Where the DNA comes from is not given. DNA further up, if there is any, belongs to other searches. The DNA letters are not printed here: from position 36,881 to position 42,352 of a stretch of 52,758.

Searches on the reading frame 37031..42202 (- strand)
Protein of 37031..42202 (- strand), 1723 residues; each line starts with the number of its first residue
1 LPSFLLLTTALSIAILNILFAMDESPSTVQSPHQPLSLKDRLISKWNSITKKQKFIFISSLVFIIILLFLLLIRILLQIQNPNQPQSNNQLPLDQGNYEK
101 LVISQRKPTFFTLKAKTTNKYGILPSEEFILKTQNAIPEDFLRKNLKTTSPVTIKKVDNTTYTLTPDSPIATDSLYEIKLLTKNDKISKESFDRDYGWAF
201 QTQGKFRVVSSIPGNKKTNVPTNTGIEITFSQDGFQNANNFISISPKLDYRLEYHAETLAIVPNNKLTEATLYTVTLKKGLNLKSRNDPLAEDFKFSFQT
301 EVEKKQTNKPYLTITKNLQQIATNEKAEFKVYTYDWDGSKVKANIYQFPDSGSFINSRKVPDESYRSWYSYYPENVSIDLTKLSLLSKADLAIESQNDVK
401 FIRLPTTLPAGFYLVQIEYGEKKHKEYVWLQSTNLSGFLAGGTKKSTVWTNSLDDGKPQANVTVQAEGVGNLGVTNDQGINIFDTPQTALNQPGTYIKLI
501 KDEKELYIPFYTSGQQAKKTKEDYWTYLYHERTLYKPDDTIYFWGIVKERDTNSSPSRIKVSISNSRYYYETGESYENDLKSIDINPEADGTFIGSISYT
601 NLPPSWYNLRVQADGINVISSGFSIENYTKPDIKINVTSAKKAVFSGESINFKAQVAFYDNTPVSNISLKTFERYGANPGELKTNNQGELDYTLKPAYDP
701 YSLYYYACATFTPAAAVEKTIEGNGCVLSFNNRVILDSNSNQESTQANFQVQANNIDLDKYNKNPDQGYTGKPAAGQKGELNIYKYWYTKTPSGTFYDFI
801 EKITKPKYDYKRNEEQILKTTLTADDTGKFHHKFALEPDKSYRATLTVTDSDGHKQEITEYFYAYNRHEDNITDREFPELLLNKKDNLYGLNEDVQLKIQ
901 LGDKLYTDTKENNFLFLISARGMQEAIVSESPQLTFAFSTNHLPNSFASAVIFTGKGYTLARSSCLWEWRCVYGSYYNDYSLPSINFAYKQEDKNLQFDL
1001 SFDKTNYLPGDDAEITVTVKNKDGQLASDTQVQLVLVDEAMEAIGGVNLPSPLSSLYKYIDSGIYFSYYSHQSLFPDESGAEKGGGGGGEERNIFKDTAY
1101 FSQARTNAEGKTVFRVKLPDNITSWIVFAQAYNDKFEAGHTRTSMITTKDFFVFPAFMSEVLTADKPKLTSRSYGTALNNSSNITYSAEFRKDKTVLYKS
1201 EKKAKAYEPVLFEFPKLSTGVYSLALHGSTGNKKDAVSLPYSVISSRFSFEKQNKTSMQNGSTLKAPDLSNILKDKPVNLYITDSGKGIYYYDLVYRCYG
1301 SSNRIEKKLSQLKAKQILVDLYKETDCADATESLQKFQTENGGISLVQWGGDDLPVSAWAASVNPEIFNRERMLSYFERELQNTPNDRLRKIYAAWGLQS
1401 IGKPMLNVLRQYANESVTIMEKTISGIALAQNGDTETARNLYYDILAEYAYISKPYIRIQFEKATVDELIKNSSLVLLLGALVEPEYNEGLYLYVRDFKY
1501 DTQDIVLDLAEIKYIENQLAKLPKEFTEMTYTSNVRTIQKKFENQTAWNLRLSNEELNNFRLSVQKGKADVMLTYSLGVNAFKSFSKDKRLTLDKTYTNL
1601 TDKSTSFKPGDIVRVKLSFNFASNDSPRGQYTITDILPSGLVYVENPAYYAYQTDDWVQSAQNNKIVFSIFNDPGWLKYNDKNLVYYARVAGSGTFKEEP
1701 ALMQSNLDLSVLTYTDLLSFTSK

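Call 61: search_protein_families(library=pfam, proteins=[window:37031-42202:-], max_evalue=0.0001)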
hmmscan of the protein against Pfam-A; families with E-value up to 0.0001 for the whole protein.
window:37031-42202:- (1723 aa): 7 families
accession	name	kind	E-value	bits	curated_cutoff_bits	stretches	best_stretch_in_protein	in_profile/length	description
PF13205.12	Big_5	-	2.2e-13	51.3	23.6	1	206-300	5-105/105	Bacterial Ig-like domain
PF01835.25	MG2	-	4e-08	33.9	32.8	0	527-564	3-41/96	MG2 domain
PF00207.28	A2M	-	5.1e-08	33.1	21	1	1098-1157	1-62/92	Alpha-2-macroglobulin family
PF07703.20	A2M_BRD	-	3.2e-07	31.2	22.7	1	886-1041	7-137/140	Alpha-2-macroglobulin bait region domain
PF02752.27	Arrestin_C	-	5.8e-06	27.1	27.7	0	993-1034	2-43/137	Arrestin (or S-antigen), C-terminal domain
PF17973.7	bMG10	-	2e-05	25.2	26.2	0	1598-1697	16-118/131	Bacterial Alpha-2-macroglobulin MG10 domain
PF11974.14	bMG3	-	4.8e-05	23.7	34.9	0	440-489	9-62/103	Bacterial alpha-2-macroglobulin MG3 domain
